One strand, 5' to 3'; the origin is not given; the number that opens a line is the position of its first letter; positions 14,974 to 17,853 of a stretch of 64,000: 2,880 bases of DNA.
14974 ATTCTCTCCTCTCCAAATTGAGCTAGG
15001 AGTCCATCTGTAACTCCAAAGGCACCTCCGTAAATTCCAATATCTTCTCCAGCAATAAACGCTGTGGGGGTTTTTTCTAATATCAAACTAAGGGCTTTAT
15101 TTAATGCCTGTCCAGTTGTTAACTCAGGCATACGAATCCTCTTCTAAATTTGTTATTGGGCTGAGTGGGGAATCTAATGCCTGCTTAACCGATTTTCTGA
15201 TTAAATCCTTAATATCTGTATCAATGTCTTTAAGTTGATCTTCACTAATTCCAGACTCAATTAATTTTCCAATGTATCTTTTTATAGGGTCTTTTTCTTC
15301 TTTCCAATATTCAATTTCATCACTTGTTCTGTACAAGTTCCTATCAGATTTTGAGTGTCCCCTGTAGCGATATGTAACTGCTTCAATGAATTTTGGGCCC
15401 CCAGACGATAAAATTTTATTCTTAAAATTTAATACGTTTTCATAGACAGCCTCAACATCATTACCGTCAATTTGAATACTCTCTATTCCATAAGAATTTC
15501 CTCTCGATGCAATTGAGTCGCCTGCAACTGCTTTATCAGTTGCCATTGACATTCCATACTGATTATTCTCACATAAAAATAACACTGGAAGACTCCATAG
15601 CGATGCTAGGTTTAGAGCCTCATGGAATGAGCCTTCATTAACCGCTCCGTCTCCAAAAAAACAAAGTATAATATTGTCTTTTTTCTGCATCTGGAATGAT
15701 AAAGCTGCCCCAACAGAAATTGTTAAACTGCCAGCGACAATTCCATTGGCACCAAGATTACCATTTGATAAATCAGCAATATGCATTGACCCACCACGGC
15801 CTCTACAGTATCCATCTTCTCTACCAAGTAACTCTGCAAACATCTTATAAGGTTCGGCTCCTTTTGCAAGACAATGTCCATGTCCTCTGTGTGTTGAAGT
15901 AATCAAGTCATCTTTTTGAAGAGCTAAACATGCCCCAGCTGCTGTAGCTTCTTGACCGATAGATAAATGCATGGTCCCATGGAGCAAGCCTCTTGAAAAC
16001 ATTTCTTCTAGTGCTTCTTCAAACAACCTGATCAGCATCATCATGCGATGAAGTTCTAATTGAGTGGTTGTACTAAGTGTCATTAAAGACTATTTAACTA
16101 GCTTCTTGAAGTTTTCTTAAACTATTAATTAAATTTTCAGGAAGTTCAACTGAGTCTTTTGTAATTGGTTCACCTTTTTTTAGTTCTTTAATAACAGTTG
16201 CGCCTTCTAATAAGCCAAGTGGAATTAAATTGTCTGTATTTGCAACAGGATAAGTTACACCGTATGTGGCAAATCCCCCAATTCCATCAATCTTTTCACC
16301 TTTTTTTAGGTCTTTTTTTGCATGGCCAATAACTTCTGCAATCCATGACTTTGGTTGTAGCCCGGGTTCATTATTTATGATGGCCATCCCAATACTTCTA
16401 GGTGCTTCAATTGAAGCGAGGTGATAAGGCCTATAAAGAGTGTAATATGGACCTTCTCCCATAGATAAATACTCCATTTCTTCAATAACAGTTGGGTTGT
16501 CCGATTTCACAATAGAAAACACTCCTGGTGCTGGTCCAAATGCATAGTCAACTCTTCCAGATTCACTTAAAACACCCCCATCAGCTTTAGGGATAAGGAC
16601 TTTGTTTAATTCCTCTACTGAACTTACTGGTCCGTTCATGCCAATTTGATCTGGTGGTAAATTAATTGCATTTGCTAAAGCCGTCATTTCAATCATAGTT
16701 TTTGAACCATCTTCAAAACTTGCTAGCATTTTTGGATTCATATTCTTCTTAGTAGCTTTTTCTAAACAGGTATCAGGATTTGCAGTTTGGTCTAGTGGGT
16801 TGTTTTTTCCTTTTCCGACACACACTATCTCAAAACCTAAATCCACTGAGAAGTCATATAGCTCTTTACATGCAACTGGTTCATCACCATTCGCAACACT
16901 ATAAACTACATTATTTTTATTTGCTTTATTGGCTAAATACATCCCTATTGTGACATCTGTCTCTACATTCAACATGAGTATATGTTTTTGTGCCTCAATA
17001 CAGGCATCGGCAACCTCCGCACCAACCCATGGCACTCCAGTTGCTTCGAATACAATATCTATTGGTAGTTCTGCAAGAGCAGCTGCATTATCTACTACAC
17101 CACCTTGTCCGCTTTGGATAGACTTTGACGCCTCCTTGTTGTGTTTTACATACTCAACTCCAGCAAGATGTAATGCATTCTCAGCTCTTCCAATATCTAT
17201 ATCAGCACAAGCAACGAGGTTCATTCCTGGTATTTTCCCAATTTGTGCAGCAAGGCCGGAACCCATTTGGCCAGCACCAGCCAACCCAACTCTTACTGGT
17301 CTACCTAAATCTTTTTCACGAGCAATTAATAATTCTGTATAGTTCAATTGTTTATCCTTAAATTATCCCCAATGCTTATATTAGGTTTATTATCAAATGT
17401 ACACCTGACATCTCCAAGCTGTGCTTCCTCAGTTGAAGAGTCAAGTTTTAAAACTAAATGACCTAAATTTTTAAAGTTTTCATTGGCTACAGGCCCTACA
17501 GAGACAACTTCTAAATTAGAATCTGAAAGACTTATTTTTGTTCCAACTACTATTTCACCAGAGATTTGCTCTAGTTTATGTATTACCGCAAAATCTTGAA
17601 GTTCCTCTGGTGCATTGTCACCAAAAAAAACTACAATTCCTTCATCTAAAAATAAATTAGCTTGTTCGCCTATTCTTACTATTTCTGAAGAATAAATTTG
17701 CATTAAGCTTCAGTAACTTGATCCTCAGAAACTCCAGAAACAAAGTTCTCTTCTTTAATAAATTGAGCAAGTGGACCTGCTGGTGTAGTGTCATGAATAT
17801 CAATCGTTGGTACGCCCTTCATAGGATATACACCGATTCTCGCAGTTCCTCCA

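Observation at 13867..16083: E1 alpha/beta dehydrogenase pair with only a free-standing lipoyl domain and no E2 catalytic domain or E3 in cis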

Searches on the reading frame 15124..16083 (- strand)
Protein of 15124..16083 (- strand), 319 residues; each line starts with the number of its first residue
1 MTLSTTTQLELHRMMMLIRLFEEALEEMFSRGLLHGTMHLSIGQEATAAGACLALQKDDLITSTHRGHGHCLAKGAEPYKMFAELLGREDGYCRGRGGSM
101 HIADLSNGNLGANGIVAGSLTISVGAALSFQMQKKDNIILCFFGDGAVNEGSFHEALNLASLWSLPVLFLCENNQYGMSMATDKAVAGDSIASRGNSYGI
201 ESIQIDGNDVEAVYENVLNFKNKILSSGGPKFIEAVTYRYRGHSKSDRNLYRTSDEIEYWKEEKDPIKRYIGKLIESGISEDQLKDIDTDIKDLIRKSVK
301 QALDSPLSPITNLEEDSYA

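Call 3: search_protein_families(library=pfam, proteins=[window:15124-16083:-], max_evalue=0.01)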
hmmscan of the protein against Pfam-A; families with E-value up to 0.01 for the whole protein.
window:15124-16083:- (319 aa): 4 families
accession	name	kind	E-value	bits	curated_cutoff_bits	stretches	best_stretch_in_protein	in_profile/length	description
PF00676.26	E1_dh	-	1.5e-80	270.8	22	1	14-307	2-296/300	Dehydrogenase E1 component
PF00456.26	Transketolase_N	-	4.9e-06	26.2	22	1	133-222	141-231/334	Transketolase, thiamine diphosphate binding domain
PF13292.11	DXP_synthase_N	-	0.00049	19.9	21.2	1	116-179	113-176/274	1-deoxy-D-xylulose-5-phosphate synthase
PF02775.26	TPP_enzyme_C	-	0.0033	17.7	21.9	1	116-180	26-89/151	Thiamine pyrophosphate enzyme, C-terminal TPP binding domain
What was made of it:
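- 15124..16083 (-): E1 alpha (TPP-binding) subunit of a PDH/acetoin-type heterotetrameric E1. Pfam E1_dh 1.5e-80 (call 3).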

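Call 6: find_homologous_proteins(query=window:15124-16083:-, max_evalue=1e-30)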
Query window:15124-16083:- (319 aa): 7999 proteins with E <= 1e-30 among 8000 candidates; the best 120 are listed.
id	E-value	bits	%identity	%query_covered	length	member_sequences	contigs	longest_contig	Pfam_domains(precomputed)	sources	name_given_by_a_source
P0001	7.1e-209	710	100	100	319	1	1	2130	PF00676.26,PF00456.27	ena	-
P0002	8.1e-209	710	100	100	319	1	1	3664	PF00676.26,PF00456.27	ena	-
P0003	1.0e-208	710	99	100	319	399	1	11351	PF00676.26,PF00456.27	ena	-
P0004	1.2e-208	710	100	100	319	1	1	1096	PF00676.26,PF00456.27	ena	-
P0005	1.9e-208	709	99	100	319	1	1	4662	PF00676.26,PF00456.27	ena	-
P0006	1.9e-208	709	99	100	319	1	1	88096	PF00676.26,PF00456.27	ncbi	-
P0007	2.7e-208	708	99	100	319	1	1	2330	PF00676.26,PF00456.27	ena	-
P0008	4.0e-208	708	99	100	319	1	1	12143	PF00676.26,PF00456.27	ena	-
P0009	5.8e-208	707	99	100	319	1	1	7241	PF00676.26,PF00456.27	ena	-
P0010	6.4e-208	707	99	100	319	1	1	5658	PF00676.26,PF00456.27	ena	-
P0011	9.7e-208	707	99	100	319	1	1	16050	PF00676.26,PF00456.27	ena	-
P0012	1.2e-207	706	99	100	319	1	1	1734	PF00676.26,PF00456.27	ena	-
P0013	4.2e-206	701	98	100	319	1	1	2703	PF00676.26,PF00456.27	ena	-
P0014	5.6e-206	701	98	100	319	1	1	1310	PF00676.26,PF00456.27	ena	-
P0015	8.5e-206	700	98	100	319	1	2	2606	PF00676.26,PF00456.27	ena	-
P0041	8.3e-191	651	90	100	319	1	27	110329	PF00676.26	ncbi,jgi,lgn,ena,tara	tara:strand:+ start:21063 stop:22022 length:960 start_codon:yes stop_codon:yes gene_type:complete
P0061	1.5e-187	640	87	100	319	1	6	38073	PF00676.26,PF00456.27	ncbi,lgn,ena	-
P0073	4.8e-185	632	87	100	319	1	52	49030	PF00676.26,PF00456.27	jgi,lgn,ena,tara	tara:strand:+ start:833 stop:1792 length:960 start_codon:yes stop_codon:yes gene_type:complete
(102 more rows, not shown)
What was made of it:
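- Tried and rejected: find_homologous_proteins with E1α (call 6): flooded by Actinomarinales sequences at 86% identity or more.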

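Call 9: search_protein_families(library=ncbifam, proteins=[window:15124-16083:-], max_evalue=0.001)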
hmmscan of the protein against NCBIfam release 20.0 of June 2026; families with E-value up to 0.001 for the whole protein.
window:15124-16083:- (319 aa): 12 families
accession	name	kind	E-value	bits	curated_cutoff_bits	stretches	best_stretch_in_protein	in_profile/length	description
TIGR03182.1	PDH_E1_alph_y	equivalog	8.5e-105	350.1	393.85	1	7-318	3-314/315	pyruvate dehydrogenase (acetyl-transferring) E1 component subunit alpha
TIGR03181.1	PDH_E1_alph_x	equivalog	1.6e-67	227.8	411.35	1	3-318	21-327/341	pyruvate dehydrogenase (acetyl-transferring) E1 component subunit alpha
NF004559.0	PRK05899.2-5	equivalog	1.8e-15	56.2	488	1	114-244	126-254/627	transketolase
TIGR00204.1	dxs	equivalog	1.3e-06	27.2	465.95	1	114-181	111-176/616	1-deoxy-D-xylulose-5-phosphate synthase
NF004556.0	PRK05899.2-2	equivalog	1.6e-06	26.7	575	1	102-222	119-233/639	transketolase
TIGR00232.1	tktlase_bact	equivalog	3e-06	25.9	682.25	1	135-237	141-241/654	transketolase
TIGR00239.1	2oxo_dh_E1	equivalog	3.7e-06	25.1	770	1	115-299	325-513/931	2-oxoglutarate dehydrogenase E1 component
NF008907.0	PRK12270.1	equivalog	8.5e-05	20.5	878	1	135-301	659-830/1241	multifunctional oxoglutarate decarboxylase/oxoglutarate dehydrogenase thiamine pyrophosphate-binding subunit/dihydrolipoyllysine-residue suc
NF006914.0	PRK09404.1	equivalog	0.00014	20.2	764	1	131-301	335-510/919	2-oxoglutarate dehydrogenase E1 component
NF004558.0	PRK05899.2-4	equivalog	0.00036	19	788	1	134-246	141-248/651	transketolase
NF003933.0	PRK05444.2-2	equivalog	0.00038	19.1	395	1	114-266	118-240/606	1-deoxy-D-xylulose-5-phosphate synthase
NF006203.0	PRK08327.1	equivalog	0.00039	19.1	456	1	116-198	430-513/571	thiamine pyrophosphate-requiring protein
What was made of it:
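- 15124..16083 (-): TIGR03182 350 bits, below the cutoff of 393.85 (call 9).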

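Call 10: search_solved_structures(query=window:15124-16083:-, max_evalue=1e-20)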
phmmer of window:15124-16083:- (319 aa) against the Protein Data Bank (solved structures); distinct sequences matched with E-value up to 1e-20: 28.
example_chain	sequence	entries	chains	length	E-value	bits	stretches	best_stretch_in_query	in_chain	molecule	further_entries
3exf_A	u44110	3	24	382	8.9e-58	199.4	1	7-313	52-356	Pyruvate dehydrogenase E1 component subunit alpha, somatic form, mitochondrial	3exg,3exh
1ni4_A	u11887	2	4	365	2.3e-57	198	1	7-313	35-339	Pyruvate dehydrogenase E1 component: Alpha subunit | Pyruvate dehydrogenase E1 component subunit alpha, somatic form, mitochondrial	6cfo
3exe_A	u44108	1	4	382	2.7e-57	197.8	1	7-313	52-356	Pyruvate dehydrogenase E1 component subunit alpha, somatic form, mitochondrial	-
6cer_A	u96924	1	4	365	6.1e-57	196.6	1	7-313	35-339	Pyruvate dehydrogenase E1 component subunit alpha, somatic form, mitochondrial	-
3exi_A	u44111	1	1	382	6.7e-57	196.5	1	7-313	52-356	Pyruvate dehydrogenase E1 component subunit alpha, somatic form, mitochondrial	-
2ozl_A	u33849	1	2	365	8.3e-57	196.2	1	7-313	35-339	Pyruvate dehydrogenase E1 component alpha subunit, somatic form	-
1dtw_A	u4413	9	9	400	6e-43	150.7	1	8-288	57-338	BRANCHED-CHAIN ALPHA-KETO ACID DEHYDROGENASE ALPHA SUBUNIT | 2-OXOISOVALERATE DEHYDROGENASE ALPHA SUBUNIT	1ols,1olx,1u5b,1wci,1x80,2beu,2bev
2bff_A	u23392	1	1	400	1.1e-42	149.8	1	8-288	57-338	2-OXOISOVALERATE DEHYDROGENASE ALPHA SUBUNIT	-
2j9f_A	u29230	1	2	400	1.1e-42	149.8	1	8-288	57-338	2-OXOISOVALERATE DEHYDROGENASE ALPHA SUBUNIT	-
1x7y_A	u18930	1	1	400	1.4e-42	149.5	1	8-288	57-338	2-oxoisovalerate dehydrogenase alpha subunit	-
1x7w_A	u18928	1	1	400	1.8e-42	149.1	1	8-288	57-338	2-oxoisovalerate dehydrogenase alpha subunit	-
1x7x_A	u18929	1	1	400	1.8e-42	149.1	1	8-288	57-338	2-oxoisovalerate dehydrogenase alpha subunit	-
1x7z_A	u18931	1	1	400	1.9e-42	149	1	8-288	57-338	2-oxoisovalerate dehydrogenase alpha subunit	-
2bfe_A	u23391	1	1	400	5.5e-42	147.5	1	8-288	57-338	2-OXOISOVALERATE DEHYDROGENASE ALPHA SUBUNIT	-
1olu_A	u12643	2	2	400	6.3e-42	147.3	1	8-288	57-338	2-OXOISOVALERATE DEHYDROGENASE ALPHA SUBUNIT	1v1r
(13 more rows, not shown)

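Call 14: search_protein_representatives(protein=window:15124-16083:-)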
Query: 319 residues. Proteins with E-value up to 0.001 (for the whole library): 21640; up to 1e-10: 11779; up to 1e-30: 3003. The best 150 are listed.
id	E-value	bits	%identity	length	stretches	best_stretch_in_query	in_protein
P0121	1.4e-92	326.9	49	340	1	10-319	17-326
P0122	3.5e-89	315.7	49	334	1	11-319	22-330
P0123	3.4e-87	309.2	49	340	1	4-303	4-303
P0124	4.0e-87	308.9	67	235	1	14-216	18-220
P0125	4.0e-86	305.6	48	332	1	9-319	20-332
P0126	2.3e-85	303.1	49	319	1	2-290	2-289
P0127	3.3e-85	302.6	46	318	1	9-311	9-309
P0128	7.3e-84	298.2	48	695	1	10-318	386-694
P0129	1.2e-83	297.5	46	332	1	8-319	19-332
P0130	1.4e-83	297.3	46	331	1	9-318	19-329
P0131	3.6e-83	295.9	47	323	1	9-315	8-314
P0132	5.5e-83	295.3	48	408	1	12-298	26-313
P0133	3.1e-82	292.8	46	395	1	6-304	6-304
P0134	4.9e-82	292.2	61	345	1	14-220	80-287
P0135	7.7e-82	291.6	46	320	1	5-317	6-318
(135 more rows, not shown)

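Call 35: find_encoding_contigs(protein=P0041, flank=10000, max_places=3)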
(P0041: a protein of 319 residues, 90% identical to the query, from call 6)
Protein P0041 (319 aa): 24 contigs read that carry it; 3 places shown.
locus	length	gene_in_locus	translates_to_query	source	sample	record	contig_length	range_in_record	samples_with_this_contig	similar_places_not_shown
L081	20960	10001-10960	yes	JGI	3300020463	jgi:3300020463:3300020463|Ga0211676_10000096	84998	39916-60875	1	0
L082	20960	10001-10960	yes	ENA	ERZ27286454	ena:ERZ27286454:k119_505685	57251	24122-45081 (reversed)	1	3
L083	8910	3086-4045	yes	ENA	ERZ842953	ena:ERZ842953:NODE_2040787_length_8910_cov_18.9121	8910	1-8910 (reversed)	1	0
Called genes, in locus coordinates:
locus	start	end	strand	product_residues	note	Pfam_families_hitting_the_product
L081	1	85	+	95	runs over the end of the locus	PF01250:Ribosomal_S6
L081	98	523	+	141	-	PF00436:SSB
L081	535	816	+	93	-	PF01084:Ribosomal_S18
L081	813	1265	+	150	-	PF01281:Ribosomal_L9_N, PF03948:Ribosomal_L9_C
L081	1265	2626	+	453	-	PF00772:DnaB, PF13481:AAA_25, PF03796:DnaB_C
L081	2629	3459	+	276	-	PF00892:EamA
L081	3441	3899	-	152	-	-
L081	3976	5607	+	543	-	PF00391:PEP-utilizers, PF02896:PEP-utilizers_C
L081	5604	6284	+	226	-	PF01128:IspD, PF12804:NTP_transf_3 (weak)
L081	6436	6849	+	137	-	PF06923:GutM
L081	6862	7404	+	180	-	PF03608:EII-GUT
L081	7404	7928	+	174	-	PF03612:EIIBC-GUT_N (weak), PF07663:EIIBC-GUT_C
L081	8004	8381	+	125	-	PF03612:EIIBC-GUT_N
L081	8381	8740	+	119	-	PF03829:PTSIIA_gutA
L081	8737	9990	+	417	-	PF21135:DRL_cat, PF08666:SAF (faint)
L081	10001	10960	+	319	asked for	PF00676:E1_dh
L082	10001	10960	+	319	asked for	PF00676:E1_dh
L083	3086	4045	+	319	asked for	PF00676:E1_dh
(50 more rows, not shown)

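Call 36: find_encoding_contigs(protein=P0061, flank=10000, max_places=2)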
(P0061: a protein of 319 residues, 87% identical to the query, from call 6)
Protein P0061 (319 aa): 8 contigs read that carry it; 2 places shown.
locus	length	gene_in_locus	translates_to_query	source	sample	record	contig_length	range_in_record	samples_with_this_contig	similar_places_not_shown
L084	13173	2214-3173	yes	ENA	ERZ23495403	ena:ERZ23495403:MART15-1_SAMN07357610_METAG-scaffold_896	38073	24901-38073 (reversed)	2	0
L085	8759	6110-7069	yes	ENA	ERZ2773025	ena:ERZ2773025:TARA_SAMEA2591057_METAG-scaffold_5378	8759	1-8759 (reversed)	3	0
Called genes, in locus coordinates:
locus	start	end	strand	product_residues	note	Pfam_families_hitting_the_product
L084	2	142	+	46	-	?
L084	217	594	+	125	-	PF03612:EIIBC-GUT_N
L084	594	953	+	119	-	PF03829:PTSIIA_gutA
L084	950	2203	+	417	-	PF21135:DRL_cat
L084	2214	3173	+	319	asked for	PF00676:E1_dh, PF00456:Transketolase_N (weak)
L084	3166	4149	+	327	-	PF02779:Transket_pyr, PF02780:Transketolase_C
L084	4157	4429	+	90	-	PF00364:Biotin_lipoyl, PF25917:BSH_RND (weak), PF25997:BSH_YhbJ (weak), PF26018:BSH_RND_rel (faint)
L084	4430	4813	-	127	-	-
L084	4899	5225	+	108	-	PF00381:PTS-HPr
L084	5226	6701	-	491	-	PF07995:GSDH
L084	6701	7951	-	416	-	PF01595:CNNM, PF00571:CBS, PF03471:CorC_HlyC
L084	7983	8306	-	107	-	PF00072:Response_reg (weak)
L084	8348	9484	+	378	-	-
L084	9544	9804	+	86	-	PF02467:Whib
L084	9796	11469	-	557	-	PF00009:GTP_EFTU, PF01926:MMR_HSR1, PF09107:WHD_3rd_SelB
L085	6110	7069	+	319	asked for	PF00676:E1_dh, PF00456:Transketolase_N (weak)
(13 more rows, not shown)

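Call 37: find_encoding_contigs(protein=P0073, flank=10000, max_places=2)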
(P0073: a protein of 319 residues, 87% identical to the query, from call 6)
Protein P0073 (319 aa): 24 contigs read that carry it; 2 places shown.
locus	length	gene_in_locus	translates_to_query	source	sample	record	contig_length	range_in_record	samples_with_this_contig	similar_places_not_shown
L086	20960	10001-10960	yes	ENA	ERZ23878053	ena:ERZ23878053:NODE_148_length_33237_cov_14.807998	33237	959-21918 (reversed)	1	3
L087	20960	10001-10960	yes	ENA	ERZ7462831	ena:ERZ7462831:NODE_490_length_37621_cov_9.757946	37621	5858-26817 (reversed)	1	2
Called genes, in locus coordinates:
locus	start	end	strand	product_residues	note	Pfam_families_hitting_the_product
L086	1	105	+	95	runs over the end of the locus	PF01250:Ribosomal_S6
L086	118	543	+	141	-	PF00436:SSB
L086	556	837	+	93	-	PF01084:Ribosomal_S18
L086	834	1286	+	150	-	PF01281:Ribosomal_L9_N, PF03948:Ribosomal_L9_C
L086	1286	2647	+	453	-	PF00772:DnaB, PF13481:AAA_25, PF03796:DnaB_C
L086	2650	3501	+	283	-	PF00892:EamA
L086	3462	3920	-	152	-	-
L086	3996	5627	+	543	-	PF05524:PEP-utilisers_N, PF00391:PEP-utilizers, PF02896:PEP-utilizers_C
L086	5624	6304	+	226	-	PF01128:IspD, PF12804:NTP_transf_3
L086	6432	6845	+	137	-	PF06923:GutM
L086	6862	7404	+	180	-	PF03608:EII-GUT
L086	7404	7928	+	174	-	PF03612:EIIBC-GUT_N (weak), PF07663:EIIBC-GUT_C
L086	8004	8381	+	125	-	PF03612:EIIBC-GUT_N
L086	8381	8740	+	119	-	PF03829:PTSIIA_gutA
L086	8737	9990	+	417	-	PF21135:DRL_cat, PF08666:SAF (faint)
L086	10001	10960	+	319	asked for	PF00676:E1_dh, PF00456:Transketolase_N (weak)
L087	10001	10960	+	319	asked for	PF00676:E1_dh, PF00456:Transketolase_N (weak)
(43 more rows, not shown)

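Call 82: search_solved_structures(query=window:15124-16083:-, max_evalue=1e-25, show_alignments=5)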
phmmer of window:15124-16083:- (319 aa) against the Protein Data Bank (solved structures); distinct sequences matched with E-value up to 1e-25: 28.
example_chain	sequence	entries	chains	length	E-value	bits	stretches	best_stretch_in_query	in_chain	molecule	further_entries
3exf_A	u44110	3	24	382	8.9e-58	199.4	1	7-313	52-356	Pyruvate dehydrogenase E1 component subunit alpha, somatic form, mitochondrial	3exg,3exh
1ni4_A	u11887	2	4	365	2.3e-57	198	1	7-313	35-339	Pyruvate dehydrogenase E1 component: Alpha subunit | Pyruvate dehydrogenase E1 component subunit alpha, somatic form, mitochondrial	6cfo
3exe_A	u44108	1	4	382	2.7e-57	197.8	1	7-313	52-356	Pyruvate dehydrogenase E1 component subunit alpha, somatic form, mitochondrial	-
6cer_A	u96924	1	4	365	6.1e-57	196.6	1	7-313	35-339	Pyruvate dehydrogenase E1 component subunit alpha, somatic form, mitochondrial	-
3exi_A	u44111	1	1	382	6.7e-57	196.5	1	7-313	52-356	Pyruvate dehydrogenase E1 component subunit alpha, somatic form, mitochondrial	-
2ozl_A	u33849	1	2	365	8.3e-57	196.2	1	7-313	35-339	Pyruvate dehydrogenase E1 component alpha subunit, somatic form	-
1dtw_A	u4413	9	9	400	6e-43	150.7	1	8-288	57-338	BRANCHED-CHAIN ALPHA-KETO ACID DEHYDROGENASE ALPHA SUBUNIT | 2-OXOISOVALERATE DEHYDROGENASE ALPHA SUBUNIT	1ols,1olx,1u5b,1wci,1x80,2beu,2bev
2bff_A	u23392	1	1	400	1.1e-42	149.8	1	8-288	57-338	2-OXOISOVALERATE DEHYDROGENASE ALPHA SUBUNIT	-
2j9f_A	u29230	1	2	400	1.1e-42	149.8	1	8-288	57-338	2-OXOISOVALERATE DEHYDROGENASE ALPHA SUBUNIT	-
1x7y_A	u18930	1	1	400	1.4e-42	149.5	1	8-288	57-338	2-oxoisovalerate dehydrogenase alpha subunit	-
1x7w_A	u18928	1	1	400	1.8e-42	149.1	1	8-288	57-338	2-oxoisovalerate dehydrogenase alpha subunit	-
1x7x_A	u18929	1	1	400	1.8e-42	149.1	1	8-288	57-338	2-oxoisovalerate dehydrogenase alpha subunit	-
1x7z_A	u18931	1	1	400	1.9e-42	149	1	8-288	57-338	2-oxoisovalerate dehydrogenase alpha subunit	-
2bfe_A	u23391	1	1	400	5.5e-42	147.5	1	8-288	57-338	2-OXOISOVALERATE DEHYDROGENASE ALPHA SUBUNIT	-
1olu_A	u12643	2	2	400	6.3e-42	147.3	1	8-288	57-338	2-OXOISOVALERATE DEHYDROGENASE ALPHA SUBUNIT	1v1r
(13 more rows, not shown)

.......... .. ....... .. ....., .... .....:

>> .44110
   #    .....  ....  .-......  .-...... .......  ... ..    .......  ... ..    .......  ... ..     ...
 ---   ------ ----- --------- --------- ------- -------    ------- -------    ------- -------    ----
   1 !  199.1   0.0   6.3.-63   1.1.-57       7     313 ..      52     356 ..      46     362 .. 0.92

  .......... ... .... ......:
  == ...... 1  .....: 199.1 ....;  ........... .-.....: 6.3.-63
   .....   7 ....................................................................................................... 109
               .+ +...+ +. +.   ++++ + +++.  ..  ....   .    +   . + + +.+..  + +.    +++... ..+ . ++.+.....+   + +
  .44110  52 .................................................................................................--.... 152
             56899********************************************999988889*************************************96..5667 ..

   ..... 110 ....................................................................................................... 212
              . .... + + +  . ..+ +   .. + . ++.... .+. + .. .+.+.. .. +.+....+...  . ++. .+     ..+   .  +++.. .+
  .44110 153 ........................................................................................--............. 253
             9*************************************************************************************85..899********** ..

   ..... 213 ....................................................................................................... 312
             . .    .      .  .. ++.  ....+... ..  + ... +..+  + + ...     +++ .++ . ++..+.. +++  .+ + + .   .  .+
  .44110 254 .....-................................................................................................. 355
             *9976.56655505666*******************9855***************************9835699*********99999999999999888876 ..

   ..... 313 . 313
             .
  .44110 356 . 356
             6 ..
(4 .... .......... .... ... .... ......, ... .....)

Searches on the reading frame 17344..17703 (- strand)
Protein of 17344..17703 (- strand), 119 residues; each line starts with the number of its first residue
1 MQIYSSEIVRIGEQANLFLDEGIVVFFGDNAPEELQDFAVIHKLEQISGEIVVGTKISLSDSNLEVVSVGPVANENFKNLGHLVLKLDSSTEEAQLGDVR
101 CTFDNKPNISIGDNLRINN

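Call 3: search_protein_families(library=pfam, proteins=[window:17344-17703:-], max_evalue=0.01)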
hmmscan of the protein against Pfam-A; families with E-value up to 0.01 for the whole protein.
window:17344-17703:- (119 aa): 1 family
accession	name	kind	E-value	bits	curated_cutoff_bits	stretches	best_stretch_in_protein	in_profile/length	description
PF03829.18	PTSIIA_gutA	-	7.7e-29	100.3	25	1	3-114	1-112/113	PTS system glucitol/sorbitol-specific IIA component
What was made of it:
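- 17344..17703 (-): PTS glucitol-family EIIA. Pfam PTSIIA_gutA 7.7e-29 (call 3).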
